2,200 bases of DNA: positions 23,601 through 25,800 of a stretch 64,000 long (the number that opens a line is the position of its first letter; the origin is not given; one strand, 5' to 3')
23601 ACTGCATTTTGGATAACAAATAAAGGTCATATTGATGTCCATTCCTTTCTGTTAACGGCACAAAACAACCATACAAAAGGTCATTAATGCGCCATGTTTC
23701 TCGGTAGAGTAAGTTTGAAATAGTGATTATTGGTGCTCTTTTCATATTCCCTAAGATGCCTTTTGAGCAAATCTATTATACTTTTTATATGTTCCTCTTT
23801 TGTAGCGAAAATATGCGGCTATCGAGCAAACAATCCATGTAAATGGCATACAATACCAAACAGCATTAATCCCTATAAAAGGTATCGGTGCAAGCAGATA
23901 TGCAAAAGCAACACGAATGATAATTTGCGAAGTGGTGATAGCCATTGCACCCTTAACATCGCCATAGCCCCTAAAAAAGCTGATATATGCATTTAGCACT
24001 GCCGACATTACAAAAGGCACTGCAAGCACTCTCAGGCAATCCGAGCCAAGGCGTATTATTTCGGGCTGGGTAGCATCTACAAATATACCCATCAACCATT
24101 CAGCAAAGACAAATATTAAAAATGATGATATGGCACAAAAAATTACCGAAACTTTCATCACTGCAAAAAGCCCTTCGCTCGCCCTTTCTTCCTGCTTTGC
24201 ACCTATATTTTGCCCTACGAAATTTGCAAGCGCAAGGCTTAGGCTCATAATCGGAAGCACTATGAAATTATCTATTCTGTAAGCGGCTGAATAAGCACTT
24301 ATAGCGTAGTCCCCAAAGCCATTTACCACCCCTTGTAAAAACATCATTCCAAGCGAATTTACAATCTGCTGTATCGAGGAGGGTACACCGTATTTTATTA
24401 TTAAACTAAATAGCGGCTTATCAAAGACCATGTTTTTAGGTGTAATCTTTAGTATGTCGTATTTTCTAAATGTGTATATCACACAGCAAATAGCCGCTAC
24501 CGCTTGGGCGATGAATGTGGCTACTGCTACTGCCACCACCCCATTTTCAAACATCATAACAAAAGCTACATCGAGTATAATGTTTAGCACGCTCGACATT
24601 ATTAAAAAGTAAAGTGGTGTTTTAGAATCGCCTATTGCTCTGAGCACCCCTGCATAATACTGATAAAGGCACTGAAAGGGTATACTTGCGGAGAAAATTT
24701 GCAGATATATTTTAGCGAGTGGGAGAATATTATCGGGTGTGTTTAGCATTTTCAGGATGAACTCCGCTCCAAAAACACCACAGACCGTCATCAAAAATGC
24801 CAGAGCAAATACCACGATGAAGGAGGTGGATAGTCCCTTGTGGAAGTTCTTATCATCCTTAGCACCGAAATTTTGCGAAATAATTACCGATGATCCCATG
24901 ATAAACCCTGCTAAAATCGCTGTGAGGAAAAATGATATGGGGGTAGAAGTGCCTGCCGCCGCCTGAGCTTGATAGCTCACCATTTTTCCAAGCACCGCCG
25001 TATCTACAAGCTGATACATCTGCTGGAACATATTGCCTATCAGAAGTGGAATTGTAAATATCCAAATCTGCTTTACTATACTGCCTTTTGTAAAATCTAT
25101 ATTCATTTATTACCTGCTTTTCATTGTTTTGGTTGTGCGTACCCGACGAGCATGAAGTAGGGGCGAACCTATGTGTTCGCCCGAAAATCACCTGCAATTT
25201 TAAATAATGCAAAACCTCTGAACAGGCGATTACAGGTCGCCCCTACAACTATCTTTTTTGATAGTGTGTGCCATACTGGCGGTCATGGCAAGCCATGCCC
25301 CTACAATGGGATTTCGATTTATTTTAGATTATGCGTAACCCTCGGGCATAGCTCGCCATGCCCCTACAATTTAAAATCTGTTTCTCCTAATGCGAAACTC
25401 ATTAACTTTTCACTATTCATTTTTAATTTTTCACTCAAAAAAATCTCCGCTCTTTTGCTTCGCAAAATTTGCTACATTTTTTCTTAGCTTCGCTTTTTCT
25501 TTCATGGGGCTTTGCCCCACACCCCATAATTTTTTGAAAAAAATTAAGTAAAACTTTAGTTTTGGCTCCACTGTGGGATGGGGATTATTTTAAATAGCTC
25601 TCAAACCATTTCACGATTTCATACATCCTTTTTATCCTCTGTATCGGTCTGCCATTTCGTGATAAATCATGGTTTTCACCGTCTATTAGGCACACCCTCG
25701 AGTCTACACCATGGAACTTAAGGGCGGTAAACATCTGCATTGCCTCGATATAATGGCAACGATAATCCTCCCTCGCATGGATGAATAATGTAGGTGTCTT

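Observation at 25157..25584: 428-bp gene-free block built entirely from short hairpin modules: the largest copy of a mosaic (BOX/BIME-like) intergenic repeat family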

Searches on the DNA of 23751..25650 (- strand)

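Call 15: search_rna_families(source=window, start=25050, end=25650, threshold=evalue, max_evalue=10)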
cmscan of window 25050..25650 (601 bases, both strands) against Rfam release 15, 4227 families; matches with E-value up to 10: 7.
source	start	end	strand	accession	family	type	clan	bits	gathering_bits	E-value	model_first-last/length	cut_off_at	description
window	25148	25255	+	RF00695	MIR398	Gene; miRNA;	-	23.4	55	0.0079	1-109/109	no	MIR398 microRNA precursor family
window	25463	25608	-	RF01578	RUF1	Gene; sRNA;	-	19.6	70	0.24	1-264/264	no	Plasmodium RNA of unkown function RUF1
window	25435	25482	-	RF02074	STnc240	Gene; sRNA;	-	17.5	55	9.1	1-77/77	no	Enterobacterial sRNA STnc240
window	25532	25594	+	RF01212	sn2524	Gene; snRNA; snoRNA; CD-box;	-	16.7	44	9.3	1-109/109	no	Small nucleolar RNA sn2524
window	25284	25337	+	RF01832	ROSE_2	Cis-reg; thermoregulator;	-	15.2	65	2.7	1-73/73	no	Repression of heat shock gene expression (ROSE) element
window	25363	25387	-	RF01104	SBWMV2_UPD-PKb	Cis-reg;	-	14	39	8.5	1-29/29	no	Pseudoknot of upstream pseudoknot domain (UPD) of the 3'UTR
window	25488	25532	-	RF02577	tsr24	Gene; sRNA;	-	13.3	50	1.6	1-238/238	no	S. aureus tsr24 small RNA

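Call 50: search_dna_similar(query=window:25440-25570:-, collection=plasmids, mode=distant, max_evalue=0.001)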
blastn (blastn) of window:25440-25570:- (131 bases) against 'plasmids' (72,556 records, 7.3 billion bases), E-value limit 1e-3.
No match.

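Call 70: search_with_rna_model(model_id=R1, sources=[L001, L002, L003, L004, L005, L006, L007, L008, L009, L010, L011, L012, L013, L014, L015, L016, L017, L018, L019, L020, L021, L022, L023, L024, L025, L026, L027, L028, L029, L030, L031, L032, L033, L034, L035, L036, L037, L038, L039, L040, L041, L042, L043, L044, L045, L046, L047, L048, L049, L050, L051, L052, L053, L054, L055, L056, L057, L058, L059, L060, L061, L062, L063, L064, L065, L066, L067, L068, L069, L070, L071, L072, L073, L074, L075, L076, L077, L078, L079, L080, L081, L082, L083, L084, L085, L086, L087, L088, L089, L090, L091, L092, L093, L094, L095, L096, L097, L098], max_evalue=0.001, make_alignment=true)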
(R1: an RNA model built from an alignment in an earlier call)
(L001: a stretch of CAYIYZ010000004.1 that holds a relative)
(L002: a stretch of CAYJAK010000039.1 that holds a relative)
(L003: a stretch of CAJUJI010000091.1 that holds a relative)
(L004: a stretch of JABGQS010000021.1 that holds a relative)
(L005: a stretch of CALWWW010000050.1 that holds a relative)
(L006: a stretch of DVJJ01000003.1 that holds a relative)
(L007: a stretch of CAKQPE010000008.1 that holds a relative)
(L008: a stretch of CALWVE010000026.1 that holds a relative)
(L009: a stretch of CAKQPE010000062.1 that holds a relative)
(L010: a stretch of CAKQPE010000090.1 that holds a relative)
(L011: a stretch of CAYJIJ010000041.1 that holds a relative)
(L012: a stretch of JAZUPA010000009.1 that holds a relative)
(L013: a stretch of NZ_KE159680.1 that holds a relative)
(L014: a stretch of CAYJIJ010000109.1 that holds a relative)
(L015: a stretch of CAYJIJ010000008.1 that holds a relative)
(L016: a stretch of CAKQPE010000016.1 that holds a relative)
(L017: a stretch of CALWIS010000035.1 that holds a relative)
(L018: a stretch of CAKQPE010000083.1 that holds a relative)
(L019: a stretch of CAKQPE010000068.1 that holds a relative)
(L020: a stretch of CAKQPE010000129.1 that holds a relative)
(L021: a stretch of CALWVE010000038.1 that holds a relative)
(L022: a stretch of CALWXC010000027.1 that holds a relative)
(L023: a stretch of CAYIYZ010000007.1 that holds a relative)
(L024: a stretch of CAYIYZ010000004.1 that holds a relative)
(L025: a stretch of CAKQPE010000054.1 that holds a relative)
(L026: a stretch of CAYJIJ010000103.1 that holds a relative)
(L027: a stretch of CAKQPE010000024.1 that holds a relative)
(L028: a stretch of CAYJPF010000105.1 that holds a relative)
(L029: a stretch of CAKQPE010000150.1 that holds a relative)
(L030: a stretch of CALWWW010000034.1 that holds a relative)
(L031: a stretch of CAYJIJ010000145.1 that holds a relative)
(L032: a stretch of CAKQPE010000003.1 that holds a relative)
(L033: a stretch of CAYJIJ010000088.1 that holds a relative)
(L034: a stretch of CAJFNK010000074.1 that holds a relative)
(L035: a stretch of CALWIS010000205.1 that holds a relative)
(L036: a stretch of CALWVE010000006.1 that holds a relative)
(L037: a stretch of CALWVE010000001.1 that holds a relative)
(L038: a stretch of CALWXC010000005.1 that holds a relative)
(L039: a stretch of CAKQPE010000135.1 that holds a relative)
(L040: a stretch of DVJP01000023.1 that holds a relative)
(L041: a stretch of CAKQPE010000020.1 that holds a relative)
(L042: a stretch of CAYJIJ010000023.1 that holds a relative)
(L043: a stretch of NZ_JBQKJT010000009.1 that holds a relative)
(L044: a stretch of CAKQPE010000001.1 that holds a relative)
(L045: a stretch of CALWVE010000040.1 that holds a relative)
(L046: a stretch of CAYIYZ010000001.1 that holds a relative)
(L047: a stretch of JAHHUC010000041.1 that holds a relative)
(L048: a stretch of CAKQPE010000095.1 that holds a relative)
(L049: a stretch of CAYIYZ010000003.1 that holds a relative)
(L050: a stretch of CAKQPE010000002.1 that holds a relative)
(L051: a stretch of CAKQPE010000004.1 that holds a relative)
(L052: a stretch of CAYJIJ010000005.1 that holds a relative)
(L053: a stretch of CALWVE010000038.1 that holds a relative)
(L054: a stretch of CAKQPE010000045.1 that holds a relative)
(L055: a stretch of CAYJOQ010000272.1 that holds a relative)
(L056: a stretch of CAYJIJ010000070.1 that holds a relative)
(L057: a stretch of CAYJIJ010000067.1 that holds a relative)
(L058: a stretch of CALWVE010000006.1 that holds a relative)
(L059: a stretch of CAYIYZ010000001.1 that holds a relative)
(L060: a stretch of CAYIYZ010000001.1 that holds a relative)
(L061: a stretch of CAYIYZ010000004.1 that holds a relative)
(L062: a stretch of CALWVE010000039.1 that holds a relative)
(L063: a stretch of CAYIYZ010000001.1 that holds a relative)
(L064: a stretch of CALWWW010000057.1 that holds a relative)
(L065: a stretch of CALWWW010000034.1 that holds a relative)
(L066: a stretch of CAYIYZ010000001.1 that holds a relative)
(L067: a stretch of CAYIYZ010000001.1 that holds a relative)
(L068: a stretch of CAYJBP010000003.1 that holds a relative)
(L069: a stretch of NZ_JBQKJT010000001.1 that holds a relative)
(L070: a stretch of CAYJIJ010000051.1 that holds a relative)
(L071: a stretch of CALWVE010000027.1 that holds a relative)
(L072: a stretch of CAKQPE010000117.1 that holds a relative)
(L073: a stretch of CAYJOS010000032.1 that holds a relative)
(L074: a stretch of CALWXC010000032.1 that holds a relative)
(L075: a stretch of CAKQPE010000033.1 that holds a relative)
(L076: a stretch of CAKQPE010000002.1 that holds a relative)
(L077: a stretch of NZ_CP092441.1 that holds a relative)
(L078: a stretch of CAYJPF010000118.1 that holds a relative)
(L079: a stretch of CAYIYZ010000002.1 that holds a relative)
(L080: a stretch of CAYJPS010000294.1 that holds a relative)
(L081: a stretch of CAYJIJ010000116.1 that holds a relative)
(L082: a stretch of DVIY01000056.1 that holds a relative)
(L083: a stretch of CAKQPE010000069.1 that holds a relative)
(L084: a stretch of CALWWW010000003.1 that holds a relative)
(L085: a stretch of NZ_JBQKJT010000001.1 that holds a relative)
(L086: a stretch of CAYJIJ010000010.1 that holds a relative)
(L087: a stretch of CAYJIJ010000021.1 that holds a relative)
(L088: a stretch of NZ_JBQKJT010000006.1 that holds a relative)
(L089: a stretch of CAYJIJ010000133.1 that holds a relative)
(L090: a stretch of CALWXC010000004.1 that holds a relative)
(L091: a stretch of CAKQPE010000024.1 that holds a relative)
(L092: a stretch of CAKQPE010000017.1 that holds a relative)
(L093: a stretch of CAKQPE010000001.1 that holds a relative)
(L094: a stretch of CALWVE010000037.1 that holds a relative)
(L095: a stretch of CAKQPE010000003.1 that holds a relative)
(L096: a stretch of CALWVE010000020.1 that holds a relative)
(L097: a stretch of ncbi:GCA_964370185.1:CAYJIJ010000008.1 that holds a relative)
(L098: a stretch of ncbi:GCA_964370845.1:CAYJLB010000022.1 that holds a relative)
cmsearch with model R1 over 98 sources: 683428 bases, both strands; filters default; matches with E-value up to 0.001: 175.
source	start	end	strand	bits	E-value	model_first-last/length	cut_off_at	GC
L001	7554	7634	-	94.7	8.2e-18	1-81/81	no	0.4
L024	6496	6576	-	91.9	3.4e-17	1-81/81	no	0.46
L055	1826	1906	+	91.5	4.1e-17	1-81/81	no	0.48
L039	4611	4691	-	91.2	4.9e-17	1-81/81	no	0.32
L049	789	869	+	90.8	5.9e-17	1-81/81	no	0.48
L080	1130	1210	+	90.8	5.9e-17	1-81/81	no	0.48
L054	5882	5962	+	90.8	5.9e-17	1-81/81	no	0.32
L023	2717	2797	+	90.8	6.1e-17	1-81/81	no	0.46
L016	5560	5640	+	90.5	6.9e-17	1-81/81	no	0.36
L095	1709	1789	-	90.2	8.3e-17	1-81/81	no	0.33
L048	6223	6303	+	90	8.8e-17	1-81/81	no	0.37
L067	7067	7147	+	89.7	1.1e-16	1-81/81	no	0.47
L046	696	776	-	89.6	1.1e-16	1-81/81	no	0.47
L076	288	368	+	89.2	1.3e-16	1-81/81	no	0.32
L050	4835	4915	-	89.2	1.4e-16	1-81/81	no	0.35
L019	6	86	+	89.1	1.4e-16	1-81/81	no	0.36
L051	2943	3023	+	89.1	1.5e-16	1-81/81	no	0.35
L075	6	86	+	89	1.5e-16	1-81/81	no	0.37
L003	116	196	+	89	1.5e-16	1-81/81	no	0.48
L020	3996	4076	-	88.6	1.8e-16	1-81/81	no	0.33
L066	2865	2945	+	88.4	2e-16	1-81/81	no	0.46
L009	1384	1464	+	88.2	2.3e-16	1-81/81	no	0.33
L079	6327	6407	-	87.1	4.1e-16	1-81/81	no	0.38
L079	4588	4667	+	86.9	4.5e-16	1-81/81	no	0.4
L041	6087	6167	+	86.6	5.3e-16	1-81/81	no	0.35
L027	4396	4476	-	86.2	6.4e-16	1-81/81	no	0.37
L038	5775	5854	+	86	7.1e-16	1-81/81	no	0.47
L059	1061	1141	-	85.9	7.4e-16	1-81/81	no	0.51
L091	1410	1490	+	85.9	7.5e-16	1-81/81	no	0.3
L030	2863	2942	-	85.6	8.7e-16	1-81/81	no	0.49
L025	4022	4102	+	85.4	9.8e-16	1-81/81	no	0.36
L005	449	528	+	85.1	1.1e-15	1-81/81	no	0.49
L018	40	120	-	85.1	1.1e-15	1-81/81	no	0.3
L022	247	326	+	84.9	1.2e-15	1-81/81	no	0.49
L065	7087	7166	+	84.9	1.2e-15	1-81/81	no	0.49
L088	3567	3646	+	84.9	1.3e-15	1-81/81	no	0.5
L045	4985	5064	+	84.7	1.4e-15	1-81/81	no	0.5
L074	213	292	+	84.5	1.5e-15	1-81/81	no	0.49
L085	3657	3736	-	84.3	1.7e-15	1-81/81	no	0.5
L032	2655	2735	-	84.1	1.8e-15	1-81/81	no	0.3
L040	1027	1106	-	84.1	1.8e-15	1-81/81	no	0.43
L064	4579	4658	+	84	1.9e-15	1-81/81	no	0.49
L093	6461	6541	+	83.9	2.1e-15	1-81/81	no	0.31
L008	27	106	+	83.9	2.1e-15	1-81/81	no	0.51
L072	695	774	-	83.8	2.2e-15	1-81/81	no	0.36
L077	5443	5522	-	83.5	2.6e-15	1-81/81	no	0.38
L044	2560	2640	-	83.4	2.7e-15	1-81/81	no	0.37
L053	1635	1714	-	83.4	2.7e-15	1-81/81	no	0.52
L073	5334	5414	+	83.3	2.7e-15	1-81/81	no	0.33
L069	3233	3312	-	83.3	2.8e-15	1-81/81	no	0.46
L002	93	173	+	83.2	2.9e-15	1-81/81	no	0.4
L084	242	321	+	83.2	2.9e-15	1-81/81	no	0.51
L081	1798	1877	+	83.2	2.9e-15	1-81/81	no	0.39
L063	5143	5223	-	83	3.3e-15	1-81/81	no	0.37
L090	3787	3866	-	82.8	3.5e-15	1-81/81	no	0.51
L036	1122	1201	+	82.7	3.7e-15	1-81/81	no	0.51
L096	4301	4380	+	82.7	3.7e-15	1-81/81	no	0.51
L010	1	81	+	82.7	3.8e-15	1-81/81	no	0.38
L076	7621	7700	+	82.7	3.8e-15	1-81/81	no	0.36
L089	2091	2170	-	82.5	4.1e-15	1-81/81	no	0.28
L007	6187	6266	+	82.4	4.5e-15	1-81/81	no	0.29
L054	3993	4074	+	82.2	4.9e-15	1-81/81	no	0.3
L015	801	880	-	82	5.5e-15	1-81/81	no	0.4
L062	7299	7378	-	81.7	6.2e-15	1-81/81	no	0.5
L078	5695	5775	-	81.7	6.4e-15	1-81/81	no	0.41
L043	4209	4288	+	81.6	6.8e-15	1-81/81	no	0.55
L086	3861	3940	+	81.3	7.9e-15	1-81/81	no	0.32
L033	2438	2517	+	81.2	8.4e-15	1-81/81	no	0.35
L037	3517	3596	+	81.1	8.8e-15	1-81/81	no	0.5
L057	3434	3512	+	81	9.1e-15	1-81/81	no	0.41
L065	3296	3375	+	80.3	1.3e-14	1-81/81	no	0.5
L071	7237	7316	+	80.3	1.3e-14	1-81/81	no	0.49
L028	2875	2954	+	80.1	1.4e-14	1-81/81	no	0.39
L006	3474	3553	+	80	1.5e-14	1-81/81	no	0.5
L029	3924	4005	-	79.3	2.1e-14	1-81/81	no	0.34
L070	3172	3251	+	79.2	2.3e-14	1-81/81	no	0.32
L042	3304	3383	+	78.9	2.7e-14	1-81/81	no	0.38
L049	7174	7254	-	78.8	2.8e-14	1-81/81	no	0.47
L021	2490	2569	+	78.8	2.8e-14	1-81/81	no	0.52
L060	6763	6842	-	78.7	3e-14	1-81/81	no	0.36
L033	7312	7391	+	78.1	3.9e-14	1-81/81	no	0.36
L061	7413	7492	-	77.8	4.7e-14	1-81/81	no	0.49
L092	4245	4324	+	77.8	4.8e-14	1-81/81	no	0.31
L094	5752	5831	+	77.5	5.4e-14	1-81/81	no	0.5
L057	775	854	+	77.3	6e-14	1-81/81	no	0.31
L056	187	265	+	77.3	6.1e-14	1-81/81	no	0.38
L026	5381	5456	-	77.3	6.2e-14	5-81/81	5'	0.36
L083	7216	7296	-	77.2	6.3e-14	1-81/81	no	0.28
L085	3140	3220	+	77.2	6.4e-14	1-81/81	no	0.48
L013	3116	3195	-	76.8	8e-14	1-81/81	no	0.45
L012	6318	6396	-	76.4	9.6e-14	1-81/81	no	0.41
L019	2818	2898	-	76.4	9.6e-14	1-81/81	no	0.4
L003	6373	6453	+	76.2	1.1e-13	1-81/81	no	0.54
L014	4361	4440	+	74.6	2.4e-13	1-81/81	no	0.35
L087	661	740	+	74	3.4e-13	1-81/81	no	0.34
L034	1867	1950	+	73.9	3.5e-13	1-81/81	no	0.5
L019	5191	5272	+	73.4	4.5e-13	1-81/81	no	0.34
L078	7417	7496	+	72.9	5.8e-13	1-81/81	no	0.35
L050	1396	1476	-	72.1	8.8e-13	1-81/81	no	0.3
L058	5378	5457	-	71.9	9.4e-13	1-81/81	no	0.55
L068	4311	4390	-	71.8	1e-12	1-81/81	no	0.44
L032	6624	6705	-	71.8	1e-12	1-81/81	no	0.3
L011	11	78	+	71.6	1.1e-12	13-81/81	no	0.37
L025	7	87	+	71.5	1.2e-12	1-81/81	no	0.3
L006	7033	7115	+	70.8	1.7e-12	1-81/81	no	0.52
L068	6065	6144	+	70.3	2.2e-12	1-81/81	no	0.4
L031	1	59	-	70.2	2.3e-12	1-60/81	3'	0.34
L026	130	208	+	70.2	2.3e-12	1-81/81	no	0.27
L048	7497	7577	-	70.1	2.5e-12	1-81/81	no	0.33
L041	2930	3010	-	69.8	2.8e-12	1-81/81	no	0.3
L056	18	97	+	69.7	3e-12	1-81/81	no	0.39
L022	6596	6676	+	69.6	3.2e-12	1-81/81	no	0.44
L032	2777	2857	-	69.6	3.2e-12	1-81/81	no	0.32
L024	5060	5140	-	69.4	3.4e-12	1-81/81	no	0.51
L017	63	148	-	69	4.4e-12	1-81/81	no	0.52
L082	5160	5245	+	68.7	4.9e-12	1-81/81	no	0.48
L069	6118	6200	+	68.7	5e-12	1-81/81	no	0.54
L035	3463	3547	+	68.4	6e-12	1-81/81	no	0.46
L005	5096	5178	-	67.9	7.4e-12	1-81/81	no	0.54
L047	3053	3133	+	67.7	8.2e-12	1-81/81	no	0.4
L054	3656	3736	-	66.7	1.4e-11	1-81/81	no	0.42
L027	1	63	+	66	2e-11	19-81/81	5'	0.46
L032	4542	4618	+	65.4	2.7e-11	1-81/81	no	0.31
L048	266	346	+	65.3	2.9e-11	1-81/81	no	0.41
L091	3474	3554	-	65.1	3.1e-11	1-81/81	no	0.43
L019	2966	3046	+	64.5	4.2e-11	1-81/81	no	0.41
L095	7328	7408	+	63.6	6.8e-11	1-81/81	no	0.31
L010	7780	7859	-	63.5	7.3e-11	1-81/81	no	0.35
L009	2386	2465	-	63.2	8.4e-11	1-81/81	no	0.35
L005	2443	2524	+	62.9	1e-10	1-81/81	no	0.51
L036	3970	4048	+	62.1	1.5e-10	1-81/81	no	0.54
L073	2952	3031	-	61.4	2.1e-10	1-81/81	no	0.34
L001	3748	3826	-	61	2.6e-10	1-81/81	no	0.49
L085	647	728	-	59.3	6.2e-10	1-81/81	no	0.5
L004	7648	7732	-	59.2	6.4e-10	1-81/81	no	0.38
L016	5105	5185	-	58.8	7.9e-10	1-81/81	no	0.38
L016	646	726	-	58.8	7.9e-10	1-81/81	no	0.35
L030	5591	5674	-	57.8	1.3e-09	1-81/81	no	0.58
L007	4709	4789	+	57.7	1.4e-09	1-81/81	no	0.36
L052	1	57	-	57.5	1.6e-09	1-58/81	3'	0.37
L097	3544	3622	+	57.1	1.9e-09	1-81/81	no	0.38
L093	1050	1130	-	55.4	4.6e-09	1-81/81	no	0.42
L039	3392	3468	-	55.3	4.9e-09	1-81/81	no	0.3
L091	3774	3850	+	54.8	6.3e-09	1-81/81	no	0.38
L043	7685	7764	+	54.6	6.9e-09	1-81/81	no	0.55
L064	4152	4234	-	54.5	7.5e-09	1-81/81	no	0.46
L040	591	673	+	54.3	7.9e-09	1-81/81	no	0.49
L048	5851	5930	-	53.5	1.2e-08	1-81/81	no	0.38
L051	7188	7266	-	52.3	2.2e-08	1-81/81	no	0.34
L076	7313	7389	-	50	7.5e-08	1-81/81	no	0.42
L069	3430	3510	+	47.2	3.1e-07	1-81/81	no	0.57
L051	2757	2836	-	46.7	4e-07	1-81/81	no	0.43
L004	7792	7868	-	46.3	4.8e-07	1-81/81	no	0.4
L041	5937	6017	-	45.6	7.1e-07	1-81/81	no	0.4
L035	1633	1720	+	45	9.5e-07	1-81/81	no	0.57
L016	5405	5486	-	45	9.5e-07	1-81/81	no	0.41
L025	6386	6466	+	43.5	2.1e-06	1-81/81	no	0.35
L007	2653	2728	+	42.5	3.4e-06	1-81/81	no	0.34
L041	3130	3209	+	41.3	6.5e-06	1-81/81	no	0.4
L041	7584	7727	-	41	7.6e-06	1-81/81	no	0.44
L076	142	219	-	39.7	1.5e-05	1-81/81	no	0.36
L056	6119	6196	-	39.3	1.7e-05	1-81/81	no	0.35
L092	4090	4166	-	39.2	1.9e-05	1-81/81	no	0.38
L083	135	211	+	39.1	1.9e-05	1-81/81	no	0.3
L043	4073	4158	-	37.7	4e-05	1-81/81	no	0.44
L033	2622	2701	+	37.2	5.1e-05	1-81/81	no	0.4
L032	4353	4432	-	36.9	6.2e-05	1-81/81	no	0.4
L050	2411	2490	-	36.7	6.6e-05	1-81/81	no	0.36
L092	6505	6646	+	35.6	0.00012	1-81/81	no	0.42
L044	3085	3161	+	35.4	0.00013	1-81/81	no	0.44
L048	7375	7454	-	34.6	0.0002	1-81/81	no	0.35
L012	4439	4519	+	33.7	0.00031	1-81/81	no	0.41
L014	3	77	-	32.9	0.00048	1-81/81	no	0.36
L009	1242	1319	-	32.4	0.00061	1-81/81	no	0.44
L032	3052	3129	+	31.6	0.0009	1-81/81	no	0.41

Alignment A4: 150 matches aligned to the model, 101 columns, each read 5' to 3' on its own strand. Consensus structure (alignment columns), stored with it:
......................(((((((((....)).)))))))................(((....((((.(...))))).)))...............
